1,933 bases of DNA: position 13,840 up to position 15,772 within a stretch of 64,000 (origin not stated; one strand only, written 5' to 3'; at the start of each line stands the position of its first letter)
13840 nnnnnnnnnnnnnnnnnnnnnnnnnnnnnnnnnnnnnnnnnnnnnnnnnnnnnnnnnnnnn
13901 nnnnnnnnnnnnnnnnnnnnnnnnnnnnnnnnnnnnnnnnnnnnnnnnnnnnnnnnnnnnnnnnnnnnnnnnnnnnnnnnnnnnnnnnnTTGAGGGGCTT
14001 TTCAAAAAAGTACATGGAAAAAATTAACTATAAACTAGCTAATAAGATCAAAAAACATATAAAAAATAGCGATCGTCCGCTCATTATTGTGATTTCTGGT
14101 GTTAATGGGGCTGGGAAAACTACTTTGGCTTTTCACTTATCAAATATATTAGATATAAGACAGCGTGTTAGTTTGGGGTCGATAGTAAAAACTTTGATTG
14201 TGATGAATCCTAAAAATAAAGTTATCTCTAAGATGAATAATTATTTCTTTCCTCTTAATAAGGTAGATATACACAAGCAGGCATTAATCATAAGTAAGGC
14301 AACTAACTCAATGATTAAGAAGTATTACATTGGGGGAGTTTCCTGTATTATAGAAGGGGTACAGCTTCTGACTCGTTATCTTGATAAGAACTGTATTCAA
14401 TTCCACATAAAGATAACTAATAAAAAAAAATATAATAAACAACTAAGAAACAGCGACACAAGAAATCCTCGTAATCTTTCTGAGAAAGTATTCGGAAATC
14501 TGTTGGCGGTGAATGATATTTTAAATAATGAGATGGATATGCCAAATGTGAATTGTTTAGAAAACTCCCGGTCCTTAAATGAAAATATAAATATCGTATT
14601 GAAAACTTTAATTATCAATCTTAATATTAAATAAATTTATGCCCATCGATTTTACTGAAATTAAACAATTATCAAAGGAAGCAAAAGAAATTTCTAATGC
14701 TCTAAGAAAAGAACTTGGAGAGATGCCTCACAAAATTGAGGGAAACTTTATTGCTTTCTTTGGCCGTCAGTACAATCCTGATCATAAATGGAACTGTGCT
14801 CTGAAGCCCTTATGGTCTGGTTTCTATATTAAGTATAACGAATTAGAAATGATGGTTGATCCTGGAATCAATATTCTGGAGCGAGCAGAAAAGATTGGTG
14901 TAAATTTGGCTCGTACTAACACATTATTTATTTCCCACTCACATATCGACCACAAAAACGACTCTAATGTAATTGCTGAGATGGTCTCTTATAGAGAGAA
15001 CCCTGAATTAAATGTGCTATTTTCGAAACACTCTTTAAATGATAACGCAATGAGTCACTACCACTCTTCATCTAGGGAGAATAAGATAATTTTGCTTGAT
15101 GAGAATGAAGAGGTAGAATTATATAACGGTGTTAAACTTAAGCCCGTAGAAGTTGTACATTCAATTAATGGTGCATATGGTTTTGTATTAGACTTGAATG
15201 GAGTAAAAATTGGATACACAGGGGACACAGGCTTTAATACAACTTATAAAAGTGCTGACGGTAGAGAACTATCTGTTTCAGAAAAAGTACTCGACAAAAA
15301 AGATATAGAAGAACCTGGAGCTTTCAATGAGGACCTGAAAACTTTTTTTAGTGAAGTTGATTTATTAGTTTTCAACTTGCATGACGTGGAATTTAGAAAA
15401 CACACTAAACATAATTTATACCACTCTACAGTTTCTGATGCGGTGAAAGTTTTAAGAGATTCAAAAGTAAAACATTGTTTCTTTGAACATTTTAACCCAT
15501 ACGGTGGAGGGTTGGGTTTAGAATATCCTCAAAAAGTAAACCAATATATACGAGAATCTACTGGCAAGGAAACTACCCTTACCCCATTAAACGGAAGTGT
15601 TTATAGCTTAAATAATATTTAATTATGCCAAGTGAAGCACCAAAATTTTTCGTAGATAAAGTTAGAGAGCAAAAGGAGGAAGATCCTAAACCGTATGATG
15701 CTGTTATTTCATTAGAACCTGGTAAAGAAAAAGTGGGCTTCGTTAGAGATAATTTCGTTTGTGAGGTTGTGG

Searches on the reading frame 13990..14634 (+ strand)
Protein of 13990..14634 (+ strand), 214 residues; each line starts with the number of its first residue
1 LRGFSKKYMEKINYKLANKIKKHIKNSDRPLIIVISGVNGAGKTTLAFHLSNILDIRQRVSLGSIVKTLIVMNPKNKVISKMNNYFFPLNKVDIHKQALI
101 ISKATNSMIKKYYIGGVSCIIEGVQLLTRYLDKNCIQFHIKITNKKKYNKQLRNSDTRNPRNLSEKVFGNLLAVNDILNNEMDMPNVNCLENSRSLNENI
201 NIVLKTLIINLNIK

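Call 4: search_protein_families(library=pfam, proteins=[window:13990-14634:+], max_evalue=0.1)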
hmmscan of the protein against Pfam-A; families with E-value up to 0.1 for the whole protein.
window:13990-14634:+ (214 aa): 19 families
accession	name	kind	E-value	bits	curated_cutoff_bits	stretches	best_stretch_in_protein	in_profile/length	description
PF02367.23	TsaE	-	0.00018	21.9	26.6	1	15-144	9-122/128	Threonylcarbamoyl adenosine biosynthesis protein TsaE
PF13238.12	AAA_18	-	0.00026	21.9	29.4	1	33-123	1-79/128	AAA domain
PF06414.18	Zeta_toxin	-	0.0012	18.8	22.3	1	19-55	6-41/199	Zeta toxin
PF04851.21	ResIII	-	0.0015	18.9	22.5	1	15-108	10-95/164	Type III restriction enzyme, res subunit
PF20720.3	nSTAND3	-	0.0024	18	27.2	1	30-53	17-40/155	Novel STAND NTPase 3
PF00931.28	NB-ARC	-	0.0033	17.2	23.5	1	16-52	4-40/248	NB-ARC domain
PF09848.15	SLFN-g3_helicase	-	0.014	15.1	24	1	32-82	3-50/354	Schlafen group 3, DNA/RNA helicase domain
PF13671.12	AAA_33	-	0.019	15.7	27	1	33-107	2-80/143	AAA domain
PF00005.33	ABC_tran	-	0.026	15.5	25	1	32-55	13-36/137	ABC transporter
PF01656.29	CbiA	-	0.034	14.6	25.4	1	32-57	1-26/125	CobQ/CobB/MinD/ParA nucleotide binding domain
PF13401.12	AAA_22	-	0.038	14.7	27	1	30-66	5-33/130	AAA domain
PF13191.12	AAA_16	-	0.039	14.9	32.6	1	26-56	20-50/167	AAA ATPase domain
PF24883.2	NPHP3_N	-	0.039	14.6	24.8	0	20-55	12-47/164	Nephrocystin 3, N-terminal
PF13207.12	AAA_17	-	0.042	14.6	27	1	37-123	2-78/136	AAA domain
PF01583.26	APS_kinase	-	0.045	14.2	21.1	1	30-57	2-29/152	Adenylylsulphate kinase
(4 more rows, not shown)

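Call 5: search_protein_families(library=ncbifam, proteins=[window:13990-14634:+], max_evalue=0.1)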
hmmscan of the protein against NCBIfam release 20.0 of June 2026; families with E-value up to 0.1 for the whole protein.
window:13990-14634:+ (214 aa): 30 families (the best 25 are shown)
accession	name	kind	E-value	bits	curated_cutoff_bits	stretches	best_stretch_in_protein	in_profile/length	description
NF003259.0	PRK04220.1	equivalog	2.9e-10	40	343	2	16-65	76-127/306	2-phosphoglycerate kinase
NF008994.0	PRK12337.1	equivalog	1.3e-07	30.5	603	1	20-72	252-304/492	2-phosphoglycerate kinase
TIGR00064.1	ftsY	equivalog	3e-05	23.4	260.7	1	10-54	55-103/279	signal recognition particle-docking protein FtsY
NF010335.0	PRK13764.1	equivalog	6.3e-05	21.7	340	1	13-69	248-297/613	ATPase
TIGR00150.1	T6A_YjeE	equivalog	9.2e-05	22.3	60.1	1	18-146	10-126/135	tRNA (adenosine(37)-N6)-threonylcarbamoyltransferase complex ATPase subunit type 1 TsaE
TIGR03708.1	poly_P_AMP_trns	equivalog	0.00019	20.3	547.65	1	6-58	16-68/493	polyphosphate:AMP phosphotransferase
NF006746.0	PRK09270.1-5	subfamily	0.00084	18.3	250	1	15-57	7-48/210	nucleoside/nucleotide kinase family protein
NF005115.0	PRK06547.1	equivalog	0.0022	17.4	173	1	26-54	11-39/172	hypothetical protein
TIGR02173.1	cyt_kin_arch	equivalog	0.0031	17.5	102.1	1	31-65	1-34/169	(d)CMP kinase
NF010068.0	PRK13548.1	equivalog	0.0036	16.4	261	1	32-58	33-60/261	heme ABC transporter ATP-binding protein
TIGR00041.1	DTMP_kinase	equivalog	0.0037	17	83.25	1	32-87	6-71/196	dTMP kinase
TIGR00959.1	ffh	equivalog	0.0039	16.1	473.2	1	16-55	85-124/428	signal recognition particle protein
NF005807.0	PRK07667.1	equivalog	0.0041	16.7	221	1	15-55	5-42/193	kinase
NF006743.0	PRK09270.1-2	equivalog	0.0049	15.9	227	1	10-55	9-53/217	nucleoside/nucleotide kinase family protein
NF004041.0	PRK05541.1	subfamily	0.0089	16.1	127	1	27-56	4-33/176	adenylyl-sulfate kinase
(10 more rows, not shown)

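Call 40: search_protein_families(library=padloc, proteins=[window:13990-14634:+], max_evalue=0.01)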
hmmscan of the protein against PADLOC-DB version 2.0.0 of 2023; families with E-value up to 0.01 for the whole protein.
window:13990-14634:+ (214 aa): 7 families
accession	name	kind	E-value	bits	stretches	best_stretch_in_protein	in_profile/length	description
PDLC04135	mad3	-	0.0002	19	1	17-66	13-64/374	mads_3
PDLC02668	DndD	-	0.00058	17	1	17-46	17-46/659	DndD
PDLC04164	AriA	-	0.0014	16.2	1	6-56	3-53/253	-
PDLC02756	PbeC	-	0.0023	15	1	25-46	27-47/643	PbeC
PDLC02663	DndD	-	0.0026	14.6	1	25-46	29-49/675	DndD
PDLC02740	PbeC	-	0.0031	14.4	1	18-46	18-44/648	PbeC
PDLC04140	mad8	-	0.0074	13.8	0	29-57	26-54/314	mads_8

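Call 69: search_protein_families(library=ncbifam, alignment_id=A6, max_evalue=0.001)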
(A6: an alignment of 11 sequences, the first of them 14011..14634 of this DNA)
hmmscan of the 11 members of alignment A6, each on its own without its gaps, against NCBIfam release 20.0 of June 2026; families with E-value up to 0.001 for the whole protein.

A. member 1, window:14011-14634:+ (207 aa): 7 families
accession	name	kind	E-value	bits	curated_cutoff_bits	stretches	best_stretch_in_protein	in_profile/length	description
NF003259.0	PRK04220.1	equivalog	5.9e-10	39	343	1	14-201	83-289/306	2-phosphoglycerate kinase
NF008994.0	PRK12337.1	equivalog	1.3e-07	30.5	603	1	13-65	252-304/492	2-phosphoglycerate kinase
NF010335.0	PRK13764.1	equivalog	7.6e-05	21.4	340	1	6-62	248-297/613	ATPase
TIGR00150.1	T6A_YjeE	equivalog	9.1e-05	22.3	60.1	1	11-139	10-126/135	tRNA (adenosine(37)-N6)-threonylcarbamoyltransferase complex ATPase subunit type 1 TsaE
TIGR00064.1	ftsY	equivalog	9.9e-05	21.7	260.7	1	12-47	69-103/279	signal recognition particle-docking protein FtsY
TIGR03708.1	poly_P_AMP_trns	equivalog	0.00073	18.3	547.65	0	3-51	20-68/493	polyphosphate:AMP phosphotransferase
NF006746.0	PRK09270.1-5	subfamily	0.0008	18.4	250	0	8-50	7-48/210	nucleoside/nucleotide kinase family protein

B. families by the number of members that match (of 11 scanned): 15 families
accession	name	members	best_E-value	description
NF003259.0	PRK04220.1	11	7.4e-21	2-phosphoglycerate kinase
NF008994.0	PRK12337.1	11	5.2e-14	2-phosphoglycerate kinase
NF008995.0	PRK12338.1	7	2.3e-13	hypothetical protein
NF008996.1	PRK12339.1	5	5.7e-19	mevalonate-3-phosphate 5-kinase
TIGR00064.1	ftsY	5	6.7e-05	signal recognition particle-docking protein FtsY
NF010335.0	PRK13764.1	3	3.9e-05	ATPase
TIGR00150.1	T6A_YjeE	2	8e-05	tRNA (adenosine(37)-N6)-threonylcarbamoyltransferase complex ATPase subunit type 1 TsaE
NF003230.0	PRK04195.1-6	2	0.0002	replication factor C large subunit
TIGR03708.1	poly_P_AMP_trns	2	0.00029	polyphosphate:AMP phosphotransferase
NF006085.0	PRK08233.1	1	6.5e-05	hypothetical protein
NF010068.0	PRK13548.1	1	0.00023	heme ABC transporter ATP-binding protein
NF004018.0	PRK05480.1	1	0.00025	uridine kinase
NF005115.0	PRK06547.1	1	0.00063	hypothetical protein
NF006586.0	PRK09112.1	1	0.00063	DNA polymerase III subunit delta'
NF006746.0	PRK09270.1-5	1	0.0008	nucleoside/nucleotide kinase family protein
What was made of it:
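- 14014..14634 (+): Operon gene 3: P-loop kinase of the 2-phosphoglycerate kinase / mevalonate-3-phosphate 5-kinase family. The ORF opens at TTG 13990, but homologues start at the ATG at 14014, which overlaps the GT4 end by 14 nt. All 11 orthologues and analogues hit NCBIfam NF003259 2-phosphoglycerate kinase (best 7.4e-21), and 5 hit mevalonate-3-phosphate 5-kinase (5.7e-19); the window copy scores below cut-off (call 69).
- The P-loop kinase belongs to the small-molecule 2PGK / mevalonate-3-P kinase family, not the Clp1/Pnkp type (call 69).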

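Call 70: search_solved_structures(query=A6, max_evalue=1, show_alignments=1)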
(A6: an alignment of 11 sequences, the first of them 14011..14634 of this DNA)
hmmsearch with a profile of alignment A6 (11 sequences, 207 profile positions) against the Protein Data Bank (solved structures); distinct sequences matched with E-value up to 1: 198 (the best 60 are shown).
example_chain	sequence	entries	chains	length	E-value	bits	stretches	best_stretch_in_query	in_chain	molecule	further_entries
9d2f_A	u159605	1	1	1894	9.1e-10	41.7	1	5-200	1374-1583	Adenylate kinase 9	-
9fqr_Xf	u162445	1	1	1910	8.8e-08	35.2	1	5-56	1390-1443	Cilia- and flagella-associated protein 276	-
9y3v_K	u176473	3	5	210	5e-07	32.8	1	21-46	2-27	Uridine kinase P10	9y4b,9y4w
3w8r_A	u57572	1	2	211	1.8e-05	27.6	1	18-49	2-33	Uridine kinase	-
3asy_A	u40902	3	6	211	1.8e-05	27.6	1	18-49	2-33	Uridine kinase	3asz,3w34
2p0e_A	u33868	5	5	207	3e-05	26.9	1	21-69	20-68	Nicotinamide riboside kinase 1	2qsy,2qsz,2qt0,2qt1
2qg6_A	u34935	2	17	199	4.4e-05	26.4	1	23-69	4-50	Nicotinamide riboside kinase 1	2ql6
6cy1_A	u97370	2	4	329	7.7e-05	25.6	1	16-46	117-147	Signal recognition particle receptor FtsY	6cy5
1y63_A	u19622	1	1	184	0.00012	25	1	20-69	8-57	Lmaj004144AAA protein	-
1gky_A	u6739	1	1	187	0.0004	23.3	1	25-158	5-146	GUANYLATE KINASE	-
1ex6_A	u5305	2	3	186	0.00042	23.2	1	25-158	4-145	GUANYLATE KINASE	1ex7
7o5b_g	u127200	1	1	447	0.00042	23.2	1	18-49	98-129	Signal recognition particle protein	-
9jbn_C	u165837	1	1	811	0.00074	22.4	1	11-48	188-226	Probable disease resistance protein At5g04720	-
4f4j_A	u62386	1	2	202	0.00077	22.3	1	25-158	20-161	Guanylate kinase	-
5nco_l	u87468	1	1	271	0.00089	22.1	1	18-47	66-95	Signal recognition particle receptor FtsY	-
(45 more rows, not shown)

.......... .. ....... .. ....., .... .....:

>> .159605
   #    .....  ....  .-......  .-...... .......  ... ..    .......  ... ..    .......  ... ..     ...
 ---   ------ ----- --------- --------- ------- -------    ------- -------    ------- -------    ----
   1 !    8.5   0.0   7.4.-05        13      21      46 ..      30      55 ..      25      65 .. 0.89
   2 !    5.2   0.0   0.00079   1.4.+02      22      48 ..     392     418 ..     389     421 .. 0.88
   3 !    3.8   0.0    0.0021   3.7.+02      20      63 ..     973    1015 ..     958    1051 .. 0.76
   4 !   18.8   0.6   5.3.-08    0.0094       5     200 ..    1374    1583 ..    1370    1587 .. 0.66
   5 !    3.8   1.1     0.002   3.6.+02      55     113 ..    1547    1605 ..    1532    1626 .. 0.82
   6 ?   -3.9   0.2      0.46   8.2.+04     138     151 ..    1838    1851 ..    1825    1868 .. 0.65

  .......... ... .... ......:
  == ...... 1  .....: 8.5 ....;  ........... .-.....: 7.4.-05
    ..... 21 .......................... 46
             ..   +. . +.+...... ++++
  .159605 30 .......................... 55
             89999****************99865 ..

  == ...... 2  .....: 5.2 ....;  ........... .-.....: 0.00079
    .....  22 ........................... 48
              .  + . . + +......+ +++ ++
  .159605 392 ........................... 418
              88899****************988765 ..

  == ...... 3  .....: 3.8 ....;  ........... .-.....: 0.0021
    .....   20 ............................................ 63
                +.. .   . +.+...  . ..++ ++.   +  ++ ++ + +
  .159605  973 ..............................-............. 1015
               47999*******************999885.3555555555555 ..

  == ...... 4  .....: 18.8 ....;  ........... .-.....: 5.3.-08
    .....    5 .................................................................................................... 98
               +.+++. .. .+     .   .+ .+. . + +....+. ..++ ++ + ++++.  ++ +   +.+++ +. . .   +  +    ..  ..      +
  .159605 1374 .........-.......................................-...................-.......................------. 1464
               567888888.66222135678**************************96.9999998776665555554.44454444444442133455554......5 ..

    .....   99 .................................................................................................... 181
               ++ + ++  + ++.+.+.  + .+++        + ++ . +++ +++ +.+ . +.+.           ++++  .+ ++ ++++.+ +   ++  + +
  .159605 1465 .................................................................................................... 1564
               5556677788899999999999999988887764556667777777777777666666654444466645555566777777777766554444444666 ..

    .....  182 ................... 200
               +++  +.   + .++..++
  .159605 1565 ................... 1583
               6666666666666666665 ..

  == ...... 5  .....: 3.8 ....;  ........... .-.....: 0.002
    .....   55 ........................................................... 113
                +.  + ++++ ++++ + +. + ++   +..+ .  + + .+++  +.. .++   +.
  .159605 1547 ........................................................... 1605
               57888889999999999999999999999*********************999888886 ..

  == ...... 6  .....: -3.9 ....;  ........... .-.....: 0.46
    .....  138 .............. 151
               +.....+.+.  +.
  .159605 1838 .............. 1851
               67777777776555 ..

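Call 105: search_protein_families(library=phrogs, proteins=[window:14014-14634:+], max_evalue=0.001)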
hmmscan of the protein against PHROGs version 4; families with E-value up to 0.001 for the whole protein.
window:14014-14634:+ (206 aa): 5 families
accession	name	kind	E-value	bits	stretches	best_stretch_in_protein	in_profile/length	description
phrog_761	-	other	9.6e-05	23.2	1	12-47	9-44/362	thymidylate kinase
phrog_800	-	head and packaging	0.00018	21.2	1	18-121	28-126/511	terminase small subunit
phrog_31614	-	unknown function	0.00024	22.1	1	7-150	16-142/158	-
phrog_1815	-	other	0.00049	21.4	0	23-53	4-34/197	guanylate kinase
phrog_5484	-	DNA, RNA and nucleotide metabolism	0.00052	20.6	0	7-44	14-50/239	DnaA-like replication initiation protein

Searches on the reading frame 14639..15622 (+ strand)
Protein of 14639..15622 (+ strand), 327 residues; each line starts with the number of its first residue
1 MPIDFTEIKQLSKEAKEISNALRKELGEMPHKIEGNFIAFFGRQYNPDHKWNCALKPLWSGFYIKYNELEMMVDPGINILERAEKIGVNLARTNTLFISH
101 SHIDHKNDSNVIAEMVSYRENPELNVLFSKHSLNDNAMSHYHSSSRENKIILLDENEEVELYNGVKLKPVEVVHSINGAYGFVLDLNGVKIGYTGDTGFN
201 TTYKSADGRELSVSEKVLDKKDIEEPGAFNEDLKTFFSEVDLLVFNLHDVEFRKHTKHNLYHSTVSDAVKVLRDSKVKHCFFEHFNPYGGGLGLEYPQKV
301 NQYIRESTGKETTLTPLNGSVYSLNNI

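Call 4: search_protein_families(library=pfam, proteins=[window:14639-15622:+], max_evalue=0.1)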
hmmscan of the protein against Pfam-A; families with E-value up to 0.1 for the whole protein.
window:14639-15622:+ (327 aa): 4 families
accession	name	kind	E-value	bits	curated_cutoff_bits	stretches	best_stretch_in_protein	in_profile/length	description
PF12706.13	Lactamase_B_2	-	2.3e-12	47.4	27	1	72-199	4-145/200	Beta-lactamase superfamily domain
PF13483.12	Lactamase_B_3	-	7.5e-05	23.2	24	1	60-202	8-116/160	Beta-lactamase superfamily domain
PF00753.33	Lactamase_B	-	8.9e-05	22.9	22.7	1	64-203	11-156/196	Metallo-beta-lactamase superfamily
PF23023.1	Anti-Pycsar_Apyc1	-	0.0069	16.3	50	1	63-177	24-134/250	Anti-Pycsar protein Apyc1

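Call 5: search_protein_families(library=ncbifam, proteins=[window:14639-15622:+], max_evalue=0.1)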
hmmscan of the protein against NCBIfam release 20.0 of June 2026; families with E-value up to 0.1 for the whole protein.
window:14639-15622:+ (327 aa): 9 families
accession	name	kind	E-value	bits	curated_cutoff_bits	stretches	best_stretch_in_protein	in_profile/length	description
TIGR02651.1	RNase_Z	equivalog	3e-10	39.6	292.95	2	60-184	19-147/302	ribonuclease Z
NF041257.1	GntH_guanitoxin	equivalog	2.3e-09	36.6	333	1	163-217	162-217/374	guanitoxin biosynthesis MBL fold metallo-hydrolase GntH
NF000801.0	PRK00055.1-3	equivalog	3.5e-08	32.9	252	2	229-287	215-273/307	ribonuclease Z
NF001911.0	PRK00685.1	equivalog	0.00013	21.5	144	1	60-199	9-146/228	metal-dependent hydrolase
TIGR00649.1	MG423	subfamily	0.0019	16.7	400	1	91-210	57-172/546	RNase J family beta-CASP ribonuclease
NF041851.1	cyc_nuc_deg_phdiest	equivalog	0.0021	17.5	400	1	153-213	121-181/253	cyclic nucleotide-degrading phosphodiesterase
NF002558.0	PRK02126.1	subfamily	0.0037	16.3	315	0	89-105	44-60/345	ribonuclease Z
NF047419.1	RNase_J1_RnjA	exception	0.0064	15.2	820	1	86-202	53-163/549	ribonuclease J1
NF000216.2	blaFEZ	exception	0.0093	15.1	600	1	83-164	73-158/282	FEZ family subclass B3 metallo-beta-lactamase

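Call 40: search_protein_families(library=padloc, proteins=[window:14639-15622:+], max_evalue=0.01)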
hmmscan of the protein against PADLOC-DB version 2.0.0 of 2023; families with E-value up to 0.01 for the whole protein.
window:14639-15622:+ (327 aa): 0 families

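Call 80: search_solved_structures(query=A7, max_evalue=0.01, show_alignments=0)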
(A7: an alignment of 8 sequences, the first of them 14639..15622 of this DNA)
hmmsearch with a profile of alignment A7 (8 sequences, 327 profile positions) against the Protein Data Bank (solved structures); distinct sequences matched with E-value up to 0.01: 5.
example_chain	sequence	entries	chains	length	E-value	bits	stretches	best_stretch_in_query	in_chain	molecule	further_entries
8gyg_A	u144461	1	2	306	0.00057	22.2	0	70-106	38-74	Arysulfatase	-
1zkp_A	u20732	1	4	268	0.0035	19.6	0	60-112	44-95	hypothetical protein BA1088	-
5w90_A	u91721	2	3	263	0.0042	19.3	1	80-145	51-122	FEZ-1 protein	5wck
1l9y_A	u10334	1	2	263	0.0043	19.3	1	80-145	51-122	FEZ-1 b-lactamase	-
2az4_A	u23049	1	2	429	0.0064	18.7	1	94-197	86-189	hypothetical protein EF2904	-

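Call 105: search_protein_families(library=phrogs, proteins=[window:14639-15622:+], max_evalue=0.001)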
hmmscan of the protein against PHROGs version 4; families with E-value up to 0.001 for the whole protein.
window:14639-15622:+ (327 aa): 1 family
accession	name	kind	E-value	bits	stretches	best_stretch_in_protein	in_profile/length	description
phrog_392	-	other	9.4e-13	49.3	1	68-225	27-176/348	metal-dependent hydrolase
